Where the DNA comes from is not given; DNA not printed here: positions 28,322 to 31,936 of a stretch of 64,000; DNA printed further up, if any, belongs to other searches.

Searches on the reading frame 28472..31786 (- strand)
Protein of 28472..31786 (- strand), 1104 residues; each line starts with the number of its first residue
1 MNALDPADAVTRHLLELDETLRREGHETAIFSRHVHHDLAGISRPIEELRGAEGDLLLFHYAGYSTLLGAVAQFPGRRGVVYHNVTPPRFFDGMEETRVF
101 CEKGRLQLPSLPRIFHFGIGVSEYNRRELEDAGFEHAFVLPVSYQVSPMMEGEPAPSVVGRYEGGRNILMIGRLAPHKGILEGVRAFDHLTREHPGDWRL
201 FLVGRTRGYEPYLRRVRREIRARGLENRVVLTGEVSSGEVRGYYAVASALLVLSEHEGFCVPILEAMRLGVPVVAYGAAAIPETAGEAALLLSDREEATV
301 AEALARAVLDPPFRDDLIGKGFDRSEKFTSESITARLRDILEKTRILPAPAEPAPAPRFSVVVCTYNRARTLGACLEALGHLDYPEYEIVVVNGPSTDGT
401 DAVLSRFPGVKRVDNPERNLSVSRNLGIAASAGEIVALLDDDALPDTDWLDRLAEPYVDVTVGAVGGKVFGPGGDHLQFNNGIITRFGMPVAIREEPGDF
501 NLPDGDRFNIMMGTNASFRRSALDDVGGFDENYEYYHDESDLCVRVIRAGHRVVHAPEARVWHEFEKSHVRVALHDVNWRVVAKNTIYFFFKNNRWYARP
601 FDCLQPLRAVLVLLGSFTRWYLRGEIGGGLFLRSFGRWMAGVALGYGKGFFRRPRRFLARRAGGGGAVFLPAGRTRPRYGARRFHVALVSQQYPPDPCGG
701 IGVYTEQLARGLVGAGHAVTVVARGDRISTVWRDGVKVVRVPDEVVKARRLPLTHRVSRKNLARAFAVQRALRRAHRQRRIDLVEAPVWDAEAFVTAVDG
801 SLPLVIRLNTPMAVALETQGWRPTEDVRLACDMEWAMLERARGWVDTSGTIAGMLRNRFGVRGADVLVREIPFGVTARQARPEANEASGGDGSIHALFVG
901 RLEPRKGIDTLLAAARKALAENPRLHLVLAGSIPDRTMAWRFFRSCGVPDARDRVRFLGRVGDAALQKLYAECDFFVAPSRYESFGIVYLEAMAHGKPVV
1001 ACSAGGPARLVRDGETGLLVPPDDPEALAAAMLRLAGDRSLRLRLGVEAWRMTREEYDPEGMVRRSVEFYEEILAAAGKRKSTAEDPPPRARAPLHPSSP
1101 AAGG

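Call 71: search_protein_families(library=pfam, proteins=[window:28472-31786:-], max_evalue=0.00001)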
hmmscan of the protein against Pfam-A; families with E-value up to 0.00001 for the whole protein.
window:28472-31786:- (1104 aa): 8 families
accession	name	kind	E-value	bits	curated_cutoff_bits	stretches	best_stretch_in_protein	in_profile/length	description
PF00534.26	Glycos_transf_1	-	3.3e-65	219.3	26.4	2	893-1047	15-167/172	Glycosyl transferases group 1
PF13692.12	Glyco_trans_1_4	-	2.7e-64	216.2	27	2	896-1037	4-141/142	Glycosyl transferases group 1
PF00535.33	Glycos_transf_2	-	9e-26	91.2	23.3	1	360-526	1-167/168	Glycosyl transferase family 2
PF20706.3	GT4-conflict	-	3.9e-23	82.5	26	2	854-1014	160-323/385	Family 4 Glycosyltransferase in conflict systems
PF13641.12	Glyco_tranf_2_3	-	1.9e-20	74.3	27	1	357-568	1-216/230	Glycosyltransferase like family 2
PF13439.12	Glyco_transf_4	-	4.3e-12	46.8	28.5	1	699-866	2-159/170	Glycosyltransferase Family 4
PF13632.12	Glyco_trans_2_3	-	9.2e-09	35.8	27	1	435-620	1-183/198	Glycosyl transferase family group 2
PF13579.12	Glyco_trans_4_4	-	1.4e-08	35.7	29.7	1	699-865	1-151/158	Glycosyl transferase 4-like domain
